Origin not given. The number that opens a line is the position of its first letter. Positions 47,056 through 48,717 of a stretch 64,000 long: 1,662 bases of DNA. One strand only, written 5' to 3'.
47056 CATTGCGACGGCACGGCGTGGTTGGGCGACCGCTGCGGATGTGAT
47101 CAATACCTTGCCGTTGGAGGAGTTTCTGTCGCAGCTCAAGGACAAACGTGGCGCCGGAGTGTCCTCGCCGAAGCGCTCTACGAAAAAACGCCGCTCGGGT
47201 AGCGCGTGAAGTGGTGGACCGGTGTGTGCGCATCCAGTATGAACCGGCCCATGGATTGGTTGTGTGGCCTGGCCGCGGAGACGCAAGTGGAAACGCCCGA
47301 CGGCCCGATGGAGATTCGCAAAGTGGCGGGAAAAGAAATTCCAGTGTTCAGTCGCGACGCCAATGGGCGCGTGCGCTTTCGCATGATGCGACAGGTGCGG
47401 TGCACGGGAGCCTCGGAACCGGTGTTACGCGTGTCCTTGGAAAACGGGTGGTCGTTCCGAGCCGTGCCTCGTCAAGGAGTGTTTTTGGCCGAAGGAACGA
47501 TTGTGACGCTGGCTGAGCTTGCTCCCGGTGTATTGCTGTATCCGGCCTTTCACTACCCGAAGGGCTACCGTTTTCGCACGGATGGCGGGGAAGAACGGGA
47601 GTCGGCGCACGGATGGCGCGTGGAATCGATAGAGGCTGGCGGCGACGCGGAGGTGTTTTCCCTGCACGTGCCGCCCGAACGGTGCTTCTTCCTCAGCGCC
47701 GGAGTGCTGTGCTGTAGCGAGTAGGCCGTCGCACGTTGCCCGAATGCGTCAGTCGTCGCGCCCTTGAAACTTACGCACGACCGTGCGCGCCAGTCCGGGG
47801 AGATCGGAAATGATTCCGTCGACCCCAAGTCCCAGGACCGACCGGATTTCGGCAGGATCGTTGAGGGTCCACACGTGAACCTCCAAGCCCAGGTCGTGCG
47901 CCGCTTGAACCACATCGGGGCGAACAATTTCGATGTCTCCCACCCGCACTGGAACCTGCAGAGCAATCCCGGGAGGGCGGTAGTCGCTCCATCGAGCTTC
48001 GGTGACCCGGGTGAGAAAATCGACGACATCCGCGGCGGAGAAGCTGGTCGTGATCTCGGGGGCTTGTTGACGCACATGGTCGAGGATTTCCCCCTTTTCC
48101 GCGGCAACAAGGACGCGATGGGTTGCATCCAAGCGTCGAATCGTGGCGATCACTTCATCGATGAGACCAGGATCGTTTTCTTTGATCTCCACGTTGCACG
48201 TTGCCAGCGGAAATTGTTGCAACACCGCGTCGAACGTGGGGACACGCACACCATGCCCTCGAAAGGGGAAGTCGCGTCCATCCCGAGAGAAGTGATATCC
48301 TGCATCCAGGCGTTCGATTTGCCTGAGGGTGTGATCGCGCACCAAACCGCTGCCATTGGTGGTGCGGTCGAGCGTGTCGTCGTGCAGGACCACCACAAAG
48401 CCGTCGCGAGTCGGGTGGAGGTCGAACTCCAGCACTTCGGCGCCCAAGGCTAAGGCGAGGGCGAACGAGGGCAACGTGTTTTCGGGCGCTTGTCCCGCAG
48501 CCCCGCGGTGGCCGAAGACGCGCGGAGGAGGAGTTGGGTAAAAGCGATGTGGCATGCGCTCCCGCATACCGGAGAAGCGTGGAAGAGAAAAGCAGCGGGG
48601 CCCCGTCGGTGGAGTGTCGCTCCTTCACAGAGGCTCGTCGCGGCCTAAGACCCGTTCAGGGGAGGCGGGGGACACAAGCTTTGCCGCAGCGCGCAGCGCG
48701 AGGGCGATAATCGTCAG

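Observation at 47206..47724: Free-standing Hint domain with every splicing residue replaced and Cys residues clustered at the termini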

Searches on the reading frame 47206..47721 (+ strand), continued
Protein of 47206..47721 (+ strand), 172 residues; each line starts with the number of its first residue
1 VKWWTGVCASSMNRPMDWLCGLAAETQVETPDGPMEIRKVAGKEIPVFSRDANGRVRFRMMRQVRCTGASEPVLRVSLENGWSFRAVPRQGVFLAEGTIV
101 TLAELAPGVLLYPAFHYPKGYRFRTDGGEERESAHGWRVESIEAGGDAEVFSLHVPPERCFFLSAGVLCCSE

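Call 53: find_encoding_contigs(protein=P0207, flank=5000, max_places=1)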
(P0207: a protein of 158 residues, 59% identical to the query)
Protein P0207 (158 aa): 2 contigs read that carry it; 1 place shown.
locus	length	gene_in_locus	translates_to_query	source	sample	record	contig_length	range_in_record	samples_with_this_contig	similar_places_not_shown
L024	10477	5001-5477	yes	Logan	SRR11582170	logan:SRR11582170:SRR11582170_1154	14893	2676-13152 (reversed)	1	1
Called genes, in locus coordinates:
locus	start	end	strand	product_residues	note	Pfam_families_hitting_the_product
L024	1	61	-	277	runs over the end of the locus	PF01177:Asp_Glu_race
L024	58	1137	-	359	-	PF20903:SPL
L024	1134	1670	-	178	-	-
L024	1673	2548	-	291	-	PF00535:Glycos_transf_2, PF10111:Glyco_tranf_2_2, PF13641:Glyco_tranf_2_3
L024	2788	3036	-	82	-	-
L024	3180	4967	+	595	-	PF14716:HHH_8, PF14520:HHH_5, PF14791:DNA_pol_B_thumb, PF02811:PHP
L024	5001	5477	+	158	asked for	-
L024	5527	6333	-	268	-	PF03009:GDPD, PF13653:GDPD_2 (weak)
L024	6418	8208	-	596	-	PF00890:FAD_binding_2 (faint), PF00732:GMC_oxred_N, PF05199:GMC_oxred_C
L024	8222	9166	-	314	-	PF13618:Gluconate_2-dh3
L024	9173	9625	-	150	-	-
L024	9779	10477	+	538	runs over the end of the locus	PF00989:PAS, PF08448:PAS_4, PF13188:PAS_8 (faint), PF13426:PAS_9, PF00512:HisKA, PF02518:HATPase_c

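Call 54: find_encoding_contigs(protein=P0217, flank=5000, max_places=1)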
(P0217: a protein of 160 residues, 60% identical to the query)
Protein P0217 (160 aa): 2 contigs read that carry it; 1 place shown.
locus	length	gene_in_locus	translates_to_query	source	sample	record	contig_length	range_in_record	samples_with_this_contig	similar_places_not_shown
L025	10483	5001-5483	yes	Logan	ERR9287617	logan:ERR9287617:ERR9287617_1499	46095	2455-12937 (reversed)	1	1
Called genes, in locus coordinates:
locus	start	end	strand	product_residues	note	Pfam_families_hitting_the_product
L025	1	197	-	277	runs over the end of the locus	PF01177:Asp_Glu_race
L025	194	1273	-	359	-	PF20903:SPL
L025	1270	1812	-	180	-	-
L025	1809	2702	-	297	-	PF00535:Glycos_transf_2, PF10111:Glyco_tranf_2_2, PF13641:Glyco_tranf_2_3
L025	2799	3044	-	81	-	-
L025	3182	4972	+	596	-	PF14716:HHH_8, PF14520:HHH_5 (weak), PF14791:DNA_pol_B_thumb, PF02811:PHP (weak)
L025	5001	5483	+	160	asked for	-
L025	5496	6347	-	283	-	PF03009:GDPD, PF13653:GDPD_2 (faint)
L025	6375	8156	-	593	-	PF00732:GMC_oxred_N, PF05199:GMC_oxred_C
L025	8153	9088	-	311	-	PF13618:Gluconate_2-dh3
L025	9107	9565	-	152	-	-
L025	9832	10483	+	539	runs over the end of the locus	PF00989:PAS, PF08448:PAS_4, PF13426:PAS_9, PF00512:HisKA, PF02518:HATPase_c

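Call 55: find_encoding_contigs(protein=P0226, flank=5000, max_places=2)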
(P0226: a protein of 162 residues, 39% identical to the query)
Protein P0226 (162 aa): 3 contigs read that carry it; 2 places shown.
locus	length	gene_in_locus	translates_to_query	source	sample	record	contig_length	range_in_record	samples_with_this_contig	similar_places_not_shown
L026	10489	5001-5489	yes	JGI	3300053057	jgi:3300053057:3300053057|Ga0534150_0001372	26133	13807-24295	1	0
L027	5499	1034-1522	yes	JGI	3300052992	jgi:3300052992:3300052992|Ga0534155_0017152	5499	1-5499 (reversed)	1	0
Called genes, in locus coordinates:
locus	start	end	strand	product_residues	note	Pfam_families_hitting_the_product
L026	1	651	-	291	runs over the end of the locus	PF08450:SGL, PF01436:NHL (faint), PF24684:Vgb_lyase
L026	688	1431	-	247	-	PF05985:EutC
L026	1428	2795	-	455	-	PF06751:EutB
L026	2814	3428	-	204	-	PF00578:AhpC-TSA, PF08534:Redoxin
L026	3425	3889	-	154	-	-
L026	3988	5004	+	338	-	PF08240:ADH_N, PF00107:ADH_zinc_N, PF13602:ADH_zinc_N_2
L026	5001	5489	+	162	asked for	-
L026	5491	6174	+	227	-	PF07298:NnrU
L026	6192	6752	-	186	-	PF00595:PDZ, PF13180:PDZ_2 (weak), PF17820:PDZ_6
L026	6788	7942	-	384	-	PF01553:Acyltransferase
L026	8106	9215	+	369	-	PF13439:Glyco_transf_4, PF13579:Glyco_trans_4_4 (weak), PF20706:GT4-conflict, PF00534:Glycos_transf_1, PF13692:Glyco_trans_1_4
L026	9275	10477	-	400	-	-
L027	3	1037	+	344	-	?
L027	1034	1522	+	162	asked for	-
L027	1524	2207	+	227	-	PF07298:NnrU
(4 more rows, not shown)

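Call 56: search_protein_families(library=padloc, proteins=[window:47239-47721:+, P0014, P0024, P0028, P0042], max_evalue=1)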
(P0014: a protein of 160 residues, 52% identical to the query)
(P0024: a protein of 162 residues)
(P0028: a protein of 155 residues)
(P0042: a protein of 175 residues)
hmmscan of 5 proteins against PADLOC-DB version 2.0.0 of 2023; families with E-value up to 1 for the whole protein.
window:47239-47721:+ (161 aa): 0 families

P0014 (160 aa): 0 families

P0024 (162 aa): 0 families

P0028 (155 aa): 0 families

P0042 (175 aa): 0 families

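Call 57: search_protein_families(library=phrogs, proteins=[window:47239-47721:+, P0014, P0024, P0028, P0042], max_evalue=0.01)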
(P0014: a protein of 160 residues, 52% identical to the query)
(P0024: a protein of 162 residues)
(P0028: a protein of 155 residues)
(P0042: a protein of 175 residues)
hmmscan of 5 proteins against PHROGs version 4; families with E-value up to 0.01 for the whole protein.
window:47239-47721:+ (161 aa): 0 families

P0014 (160 aa): 0 families

P0024 (162 aa): 0 families

P0028 (155 aa): 0 families

P0042 (175 aa): 0 families

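Call 63: find_homologous_proteins(query=L021:7780-10407:+, max_evalue=1e-100)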
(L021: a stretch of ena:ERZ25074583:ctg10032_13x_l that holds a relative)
Query L021:7780-10407:+ (876 aa): 8000 proteins with E <= 1e-100 among 8000 candidates; the best 120 are listed.
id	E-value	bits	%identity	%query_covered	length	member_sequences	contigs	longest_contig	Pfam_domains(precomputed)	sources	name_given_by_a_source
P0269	0.0e+0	1880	100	100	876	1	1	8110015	PF02861.26,PF00004.36,PF13401.13,PF23569.2,PF17871.8,PF01637.25,PF07728.21,PF13191.13,PF01695.24,PF00158.33,PF07724.21,PF05621.18,PF10431.16,PF13481.13,PF20720.4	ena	-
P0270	0.0e+0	1734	92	100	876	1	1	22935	PF02861.26,PF00004.36,PF13401.13,PF23569.2,PF17871.8,PF05496.19,PF01637.25,PF07728.21,PF13191.13,PF01695.24,PF00158.33,PF07724.21,PF12775.14,PF05729.19,PF05621.18,PF10431.16,PF13481.13,PF20720.4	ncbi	-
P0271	0.0e+0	1727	91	100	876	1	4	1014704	PF02861.26,PF00004.36,PF13401.13,PF23569.2,PF17871.8,PF13238.13,PF05496.19,PF01637.25,PF07728.21,PF13191.13,PF01695.24,PF00158.33,PF07724.21,PF05729.19,PF13521.13,PF05621.18,PF10431.16,PF13481.13,PF20720.4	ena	-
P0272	0.0e+0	1708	90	100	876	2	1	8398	PF02861.26,PF00004.36,PF13401.13,PF23569.2,PF17871.8,PF01637.25,PF07728.21,PF13191.13,PF01695.24,PF00158.33,PF07724.21,PF05729.19,PF13521.13,PF05621.18,PF10431.16,PF13481.13,PF20720.4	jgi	-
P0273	0.0e+0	1687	89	100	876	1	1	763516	PF02861.26,PF00004.36,PF13401.13,PF23569.2,PF17871.8,PF01637.25,PF07728.21,PF13191.13,PF00158.33,PF07724.21,PF13476.13,PF05729.19,PF13521.13,PF05621.18,PF10431.16,PF13481.13,PF20720.4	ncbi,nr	ncbi:MAG: ATP-dependent chaperone ClpB [Candidatus Binatia bacterium]|nr:ATP-dependent chaperone Clp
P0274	0.0e+0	1672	89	100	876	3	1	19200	PF02861.26,PF00004.36,PF13401.13,PF23569.2,PF17871.8,PF01637.25,PF07728.21,PF13191.13,PF01695.24,PF00158.33,PF07724.21,PF05729.19,PF13521.13,PF05621.18,PF10431.16,PF13481.13,PF20720.4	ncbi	-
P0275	0.0e+0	1614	85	100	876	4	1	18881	PF02861.26,PF00004.36,PF13401.13,PF23569.2,PF17871.8,PF01637.25,PF07728.21,PF13191.13,PF01695.24,PF00158.33,PF07724.21,PF13521.13,PF10431.16,PF13481.13,PF20720.4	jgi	jgi:ATP-dependent Clp protease ATP-binding subunit ClpB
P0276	0.0e+0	1614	85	100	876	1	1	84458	PF02861.26,PF00004.36,PF13401.13,PF23569.2,PF17871.8,PF01637.25,PF07728.21,PF13191.13,PF01695.24,PF00158.33,PF07724.21,PF13521.13,PF10431.16,PF13481.13,PF20720.4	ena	-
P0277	0.0e+0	1598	84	100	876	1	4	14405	PF02861.26,PF00004.36,PF13401.13,PF23569.2,PF17871.8,PF01637.25,PF07728.21,PF13191.13,PF01695.24,PF00158.33,PF07724.21,PF05729.19,PF05621.18,PF10431.16,PF13481.13,PF20720.4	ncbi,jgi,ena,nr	ncbi:MAG: ATP-dependent chaperone ClpB [Deltaproteobacteria bacterium]|nr:ATP-dependent chaperone Cl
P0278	0.0e+0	1586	83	100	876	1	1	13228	PF02861.26,PF00004.36,PF13401.13,PF23569.2,PF17871.8,PF01637.25,PF07728.21,PF13191.13,PF01695.24,PF00158.33,PF07724.21,PF05621.18,PF10431.16,PF13481.13,PF20720.4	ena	-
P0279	0.0e+0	1543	82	99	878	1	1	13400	PF13173.13,PF02861.26,PF20030.6,PF00004.36,PF13401.13,PF23569.2,PF17871.8,PF01637.25,PF07728.21,PF13191.13,PF01695.24,PF00158.33,PF07724.21,PF12775.14,PF05729.19,PF13521.13,PF05621.18,PF10431.16,PF20720.4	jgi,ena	-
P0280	0.0e+0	1543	82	99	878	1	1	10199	PF13173.13,PF02861.26,PF20030.6,PF00004.36,PF13401.13,PF23569.2,PF17871.8,PF01637.25,PF07728.21,PF13191.13,PF01695.24,PF00158.33,PF07724.21,PF12775.14,PF05729.19,PF13521.13,PF05621.18,PF10431.16,PF20720.4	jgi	-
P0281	0.0e+0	1538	82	99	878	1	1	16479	PF02861.26,PF20030.6,PF00004.36,PF13401.13,PF23569.2,PF17871.8,PF01637.25,PF07728.21,PF13191.13,PF01695.24,PF00158.33,PF07724.21,PF12775.14,PF05729.19,PF13521.13,PF05621.18,PF10431.16,PF20720.4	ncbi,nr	ncbi:ATP-dependent chaperone ClpB [bacterium]|nr:ATP-dependent chaperone ClpB [bacterium]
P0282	0.0e+0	1536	82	100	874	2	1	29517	PF13173.13,PF02861.26,PF00004.36,PF13401.13,PF23569.2,PF17871.8,PF01637.25,PF07728.21,PF13191.13,PF01695.24,PF00158.33,PF07724.21,PF05729.19,PF05621.18,PF10431.16,PF20720.4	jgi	jgi:ATP-dependent Clp protease ATP-binding subunit ClpB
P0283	0.0e+0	1534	81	100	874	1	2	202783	PF13173.13,PF02861.26,PF00004.36,PF13401.13,PF23569.2,PF17871.8,PF01637.25,PF07728.21,PF13191.13,PF01695.24,PF00158.33,PF07724.21,PF13521.13,PF05621.18,PF10431.16,PF20720.4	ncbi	-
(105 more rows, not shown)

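Call 66: find_related_loci(query=A2, collection=metagenome_contigs, flank=5000)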
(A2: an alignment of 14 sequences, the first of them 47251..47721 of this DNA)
Query A2 (157 aa) in metagenome_contigs; peptide patterns used: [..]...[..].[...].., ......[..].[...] (x = any residue, [..] = any of these).
320 stretches matched a pattern; 21 encode a relative of the query (tblastn E <= 1e-3); 21 distinct loci.
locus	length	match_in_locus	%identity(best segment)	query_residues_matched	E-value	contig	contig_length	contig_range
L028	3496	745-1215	99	1-157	1e-105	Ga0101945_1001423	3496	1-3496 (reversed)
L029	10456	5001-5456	64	1-153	4e-59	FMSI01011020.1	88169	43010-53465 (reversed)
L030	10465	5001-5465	57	4-157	3e-52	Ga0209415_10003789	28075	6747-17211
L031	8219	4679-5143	56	4-157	4e-50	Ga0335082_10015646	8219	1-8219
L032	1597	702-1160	54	5-157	2e-49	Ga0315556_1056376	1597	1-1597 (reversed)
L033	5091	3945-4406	52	4-157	2e-46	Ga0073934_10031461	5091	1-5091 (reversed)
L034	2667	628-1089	51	5-157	4e-46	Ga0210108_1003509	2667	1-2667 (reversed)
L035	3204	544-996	53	5-154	4e-45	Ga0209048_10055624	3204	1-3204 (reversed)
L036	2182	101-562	52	5-157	7e-45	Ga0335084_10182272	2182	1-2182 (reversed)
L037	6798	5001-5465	51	4-157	1e-44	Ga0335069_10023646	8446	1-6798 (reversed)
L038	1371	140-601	47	4-157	4e-46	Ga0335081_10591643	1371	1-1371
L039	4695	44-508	50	4-157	1e-44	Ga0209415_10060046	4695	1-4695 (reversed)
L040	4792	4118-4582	52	4-157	9e-44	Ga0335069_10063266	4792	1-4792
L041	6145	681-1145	52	4-157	9e-44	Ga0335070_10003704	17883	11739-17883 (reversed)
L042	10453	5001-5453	48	5-154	1e-43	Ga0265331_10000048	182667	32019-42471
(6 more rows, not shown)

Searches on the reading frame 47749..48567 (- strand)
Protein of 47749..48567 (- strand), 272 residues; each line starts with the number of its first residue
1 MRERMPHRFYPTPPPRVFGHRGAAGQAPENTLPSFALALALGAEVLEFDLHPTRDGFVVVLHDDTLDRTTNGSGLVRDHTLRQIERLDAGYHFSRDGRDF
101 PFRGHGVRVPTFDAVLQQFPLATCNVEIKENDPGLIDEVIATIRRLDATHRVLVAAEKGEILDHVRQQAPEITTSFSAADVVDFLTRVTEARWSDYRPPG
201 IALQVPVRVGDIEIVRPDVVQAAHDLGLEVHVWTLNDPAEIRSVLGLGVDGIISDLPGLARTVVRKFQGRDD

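Call 3: search_protein_families(library=pfam, proteins=[window:47749-48567:-], max_evalue=10)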
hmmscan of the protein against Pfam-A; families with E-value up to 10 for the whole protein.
window:47749-48567:- (272 aa): 2 families
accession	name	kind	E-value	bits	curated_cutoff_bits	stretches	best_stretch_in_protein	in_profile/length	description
PF03009.23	GDPD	-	3.3e-45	155.6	23.6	1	20-258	1-243/244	Glycerophosphoryl diester phosphodiesterase family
PF13653.12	GDPD_2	-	9.4e-07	29.6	27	1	230-255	2-27/30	Glycerophosphoryl diester phosphodiesterase family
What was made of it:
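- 47749..48567 (-): Convergent downstream neighbour: glycerophosphodiester phosphodiesterase. Context only. Pfam GDPD, E 3e-45 (call 3).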
